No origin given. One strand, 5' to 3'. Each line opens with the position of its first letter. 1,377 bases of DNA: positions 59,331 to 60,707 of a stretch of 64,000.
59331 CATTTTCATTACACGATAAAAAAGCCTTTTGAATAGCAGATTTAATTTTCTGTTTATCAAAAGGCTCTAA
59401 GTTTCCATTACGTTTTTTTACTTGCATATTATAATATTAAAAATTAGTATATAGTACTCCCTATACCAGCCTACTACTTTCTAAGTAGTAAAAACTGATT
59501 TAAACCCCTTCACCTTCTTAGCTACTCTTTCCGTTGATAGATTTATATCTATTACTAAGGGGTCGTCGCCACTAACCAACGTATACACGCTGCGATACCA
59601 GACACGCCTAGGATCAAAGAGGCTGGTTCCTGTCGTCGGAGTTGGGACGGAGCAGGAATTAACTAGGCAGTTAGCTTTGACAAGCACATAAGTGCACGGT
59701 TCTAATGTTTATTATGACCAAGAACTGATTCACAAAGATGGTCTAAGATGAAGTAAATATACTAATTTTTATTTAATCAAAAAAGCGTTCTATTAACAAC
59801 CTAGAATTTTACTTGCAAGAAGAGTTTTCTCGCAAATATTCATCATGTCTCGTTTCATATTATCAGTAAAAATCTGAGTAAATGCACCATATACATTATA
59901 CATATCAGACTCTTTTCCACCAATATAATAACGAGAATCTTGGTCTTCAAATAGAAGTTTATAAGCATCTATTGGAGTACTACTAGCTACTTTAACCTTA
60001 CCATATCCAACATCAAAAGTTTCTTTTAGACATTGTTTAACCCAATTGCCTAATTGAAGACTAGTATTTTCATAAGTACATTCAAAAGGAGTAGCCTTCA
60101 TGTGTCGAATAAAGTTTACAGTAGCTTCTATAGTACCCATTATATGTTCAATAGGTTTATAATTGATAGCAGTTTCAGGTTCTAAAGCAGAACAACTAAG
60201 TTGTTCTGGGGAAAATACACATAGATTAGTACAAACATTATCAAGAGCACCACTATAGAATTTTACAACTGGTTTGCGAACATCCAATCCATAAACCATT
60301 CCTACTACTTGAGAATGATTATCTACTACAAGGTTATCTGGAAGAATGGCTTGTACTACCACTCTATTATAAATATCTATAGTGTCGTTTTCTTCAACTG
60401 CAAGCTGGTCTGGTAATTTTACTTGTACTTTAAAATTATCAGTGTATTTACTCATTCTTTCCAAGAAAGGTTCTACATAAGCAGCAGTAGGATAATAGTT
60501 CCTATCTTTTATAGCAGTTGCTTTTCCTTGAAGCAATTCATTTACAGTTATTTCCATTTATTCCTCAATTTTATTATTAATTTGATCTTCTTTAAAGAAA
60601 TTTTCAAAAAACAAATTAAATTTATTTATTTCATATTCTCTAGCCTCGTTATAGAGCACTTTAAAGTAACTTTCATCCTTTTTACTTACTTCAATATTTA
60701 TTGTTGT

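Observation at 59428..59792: GC-rich, heavily paired RNA of about 300 nt upstream of nrdD: a candidate phage riboswitch or leader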

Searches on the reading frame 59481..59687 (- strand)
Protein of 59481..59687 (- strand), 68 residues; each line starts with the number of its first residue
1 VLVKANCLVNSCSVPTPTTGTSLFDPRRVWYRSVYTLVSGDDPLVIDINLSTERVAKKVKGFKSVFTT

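Call 57: search_protein_families(library=pfam, proteins=[window:59481-59687:-], max_evalue=0.01)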
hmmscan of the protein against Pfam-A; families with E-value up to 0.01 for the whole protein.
window:59481-59687:- (68 aa): 0 families

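Call 58: search_protein_families(library=phrogs, proteins=[window:59481-59687:-], max_evalue=0.001)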
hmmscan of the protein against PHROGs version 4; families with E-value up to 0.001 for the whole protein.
window:59481-59687:- (68 aa): 0 families

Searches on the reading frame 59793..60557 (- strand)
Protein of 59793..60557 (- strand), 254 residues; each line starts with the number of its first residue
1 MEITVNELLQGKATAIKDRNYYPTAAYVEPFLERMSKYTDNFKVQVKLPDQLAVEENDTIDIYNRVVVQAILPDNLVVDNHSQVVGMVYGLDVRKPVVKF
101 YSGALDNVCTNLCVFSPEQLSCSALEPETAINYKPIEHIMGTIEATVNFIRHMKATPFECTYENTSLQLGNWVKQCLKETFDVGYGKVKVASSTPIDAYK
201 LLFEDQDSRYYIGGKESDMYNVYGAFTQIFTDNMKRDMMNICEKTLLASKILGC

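Call 57: search_protein_families(library=pfam, proteins=[window:59793-60557:-], max_evalue=0.01)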
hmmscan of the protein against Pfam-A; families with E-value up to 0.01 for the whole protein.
window:59793-60557:- (254 aa): 0 families

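Call 58: search_protein_families(library=phrogs, proteins=[window:59793-60557:-], max_evalue=0.001)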
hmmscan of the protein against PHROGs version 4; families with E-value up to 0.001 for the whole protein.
window:59793-60557:- (254 aa): 0 families
